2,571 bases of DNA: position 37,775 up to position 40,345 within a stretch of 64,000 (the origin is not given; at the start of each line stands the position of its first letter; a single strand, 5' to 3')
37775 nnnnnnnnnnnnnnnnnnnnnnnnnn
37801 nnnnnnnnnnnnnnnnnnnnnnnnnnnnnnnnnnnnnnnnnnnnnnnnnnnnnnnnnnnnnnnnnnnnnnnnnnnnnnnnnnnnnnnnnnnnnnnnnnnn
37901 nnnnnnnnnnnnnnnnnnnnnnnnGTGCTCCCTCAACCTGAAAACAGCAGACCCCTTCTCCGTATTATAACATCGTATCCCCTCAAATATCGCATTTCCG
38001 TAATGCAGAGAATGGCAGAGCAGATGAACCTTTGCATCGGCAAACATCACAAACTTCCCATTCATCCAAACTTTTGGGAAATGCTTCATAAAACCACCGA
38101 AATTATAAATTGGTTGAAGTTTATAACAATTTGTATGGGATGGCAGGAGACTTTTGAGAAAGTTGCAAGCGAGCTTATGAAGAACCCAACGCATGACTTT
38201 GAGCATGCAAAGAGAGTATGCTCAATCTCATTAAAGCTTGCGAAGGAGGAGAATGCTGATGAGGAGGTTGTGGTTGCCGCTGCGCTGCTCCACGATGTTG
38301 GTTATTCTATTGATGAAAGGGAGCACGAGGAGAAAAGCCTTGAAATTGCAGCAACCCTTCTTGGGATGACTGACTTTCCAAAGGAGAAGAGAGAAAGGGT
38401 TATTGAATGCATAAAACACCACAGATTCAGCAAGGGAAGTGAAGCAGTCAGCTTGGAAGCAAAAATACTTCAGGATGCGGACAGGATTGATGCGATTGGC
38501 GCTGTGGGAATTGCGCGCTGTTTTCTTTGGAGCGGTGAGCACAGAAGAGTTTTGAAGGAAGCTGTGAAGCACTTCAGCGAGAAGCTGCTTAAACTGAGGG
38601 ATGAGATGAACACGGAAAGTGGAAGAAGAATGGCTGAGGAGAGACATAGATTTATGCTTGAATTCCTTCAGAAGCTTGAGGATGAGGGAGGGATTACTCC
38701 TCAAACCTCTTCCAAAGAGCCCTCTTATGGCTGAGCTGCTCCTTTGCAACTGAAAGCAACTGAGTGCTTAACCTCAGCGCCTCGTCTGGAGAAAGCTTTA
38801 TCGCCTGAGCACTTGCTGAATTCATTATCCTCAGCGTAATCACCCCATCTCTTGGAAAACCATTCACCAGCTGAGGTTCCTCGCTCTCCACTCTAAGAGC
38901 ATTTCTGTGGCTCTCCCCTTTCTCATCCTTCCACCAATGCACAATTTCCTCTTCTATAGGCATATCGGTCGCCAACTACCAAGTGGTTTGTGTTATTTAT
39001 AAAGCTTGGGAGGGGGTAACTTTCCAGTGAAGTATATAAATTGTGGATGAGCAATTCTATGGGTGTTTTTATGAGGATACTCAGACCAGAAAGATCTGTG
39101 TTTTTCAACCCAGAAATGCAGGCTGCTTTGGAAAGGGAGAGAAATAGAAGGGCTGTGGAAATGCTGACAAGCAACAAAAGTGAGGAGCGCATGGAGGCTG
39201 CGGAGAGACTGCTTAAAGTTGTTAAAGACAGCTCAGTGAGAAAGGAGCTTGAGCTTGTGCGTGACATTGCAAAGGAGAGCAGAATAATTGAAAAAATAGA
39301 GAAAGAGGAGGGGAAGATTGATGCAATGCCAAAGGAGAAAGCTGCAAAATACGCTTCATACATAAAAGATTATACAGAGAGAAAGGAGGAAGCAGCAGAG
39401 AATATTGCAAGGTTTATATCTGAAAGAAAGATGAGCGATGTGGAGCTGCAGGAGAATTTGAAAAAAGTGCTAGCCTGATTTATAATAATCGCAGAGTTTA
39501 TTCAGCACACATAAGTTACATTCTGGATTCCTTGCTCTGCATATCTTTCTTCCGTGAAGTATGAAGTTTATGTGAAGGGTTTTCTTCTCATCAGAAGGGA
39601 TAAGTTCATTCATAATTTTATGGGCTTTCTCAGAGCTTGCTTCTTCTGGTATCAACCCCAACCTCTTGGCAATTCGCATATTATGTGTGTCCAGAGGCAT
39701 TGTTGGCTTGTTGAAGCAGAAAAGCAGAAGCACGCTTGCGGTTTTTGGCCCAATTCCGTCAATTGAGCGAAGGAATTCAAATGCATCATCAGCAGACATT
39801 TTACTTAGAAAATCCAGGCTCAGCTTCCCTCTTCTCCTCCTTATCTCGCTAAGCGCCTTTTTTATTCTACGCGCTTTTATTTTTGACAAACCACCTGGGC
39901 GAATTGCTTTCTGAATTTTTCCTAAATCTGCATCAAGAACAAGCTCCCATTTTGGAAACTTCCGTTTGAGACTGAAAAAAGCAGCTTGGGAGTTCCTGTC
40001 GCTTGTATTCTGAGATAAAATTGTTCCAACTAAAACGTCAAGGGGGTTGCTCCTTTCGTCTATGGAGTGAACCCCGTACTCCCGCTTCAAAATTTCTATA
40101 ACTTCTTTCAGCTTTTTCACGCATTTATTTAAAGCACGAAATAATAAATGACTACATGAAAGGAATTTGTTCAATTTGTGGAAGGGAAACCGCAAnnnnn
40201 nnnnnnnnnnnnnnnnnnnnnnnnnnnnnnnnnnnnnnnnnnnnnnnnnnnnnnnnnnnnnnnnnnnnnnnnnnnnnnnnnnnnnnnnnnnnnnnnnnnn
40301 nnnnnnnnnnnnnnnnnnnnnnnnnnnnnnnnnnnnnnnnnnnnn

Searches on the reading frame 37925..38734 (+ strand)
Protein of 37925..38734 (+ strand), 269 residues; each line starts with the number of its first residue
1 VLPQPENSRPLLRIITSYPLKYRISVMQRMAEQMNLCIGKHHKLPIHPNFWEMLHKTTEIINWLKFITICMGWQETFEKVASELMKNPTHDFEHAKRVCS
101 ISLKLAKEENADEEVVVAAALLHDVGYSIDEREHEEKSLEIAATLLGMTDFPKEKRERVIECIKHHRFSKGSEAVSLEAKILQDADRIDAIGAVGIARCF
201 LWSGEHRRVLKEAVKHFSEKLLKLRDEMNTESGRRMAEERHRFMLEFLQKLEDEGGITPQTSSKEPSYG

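Call 81: search_protein_families(library=pfam, proteins=[window:37925-38734:+], max_evalue=0.001)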
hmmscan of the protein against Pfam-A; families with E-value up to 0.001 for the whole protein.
window:37925-38734:+ (269 aa): 4 families
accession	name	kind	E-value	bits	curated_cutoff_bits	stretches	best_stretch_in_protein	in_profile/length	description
PF01966.28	HD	-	6.8e-16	59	22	1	92-190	2-115/116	HD domain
PF21447.3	Ppx-GppA_III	-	3.3e-05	24.2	27.3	1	81-173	6-106/177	Ppx/GppA phosphatase, domain III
PF13023.12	HD_3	-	0.0004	20.8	22.5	0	86-199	18-136/165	HD domain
PF08668.18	HDOD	-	0.00059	19.8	22.9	1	67-163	72-167/196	HDOD domain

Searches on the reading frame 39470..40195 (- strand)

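Call 81: search_protein_families(library=pfam, proteins=[window:39470-40195:-], max_evalue=0.001)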
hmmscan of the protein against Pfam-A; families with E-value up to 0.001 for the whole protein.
window:39470-40195:- (241 aa): 2 families
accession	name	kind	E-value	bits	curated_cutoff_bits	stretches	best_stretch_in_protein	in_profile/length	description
PF00730.31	HhH-GPD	-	1.8e-16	60.9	26.2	1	56-200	1-107/108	HhH-GPD superfamily base excision DNA repair protein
PF14520.12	HHH_5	-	0.00042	21.2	27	0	139-156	1-18/57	Helix-hairpin-helix domain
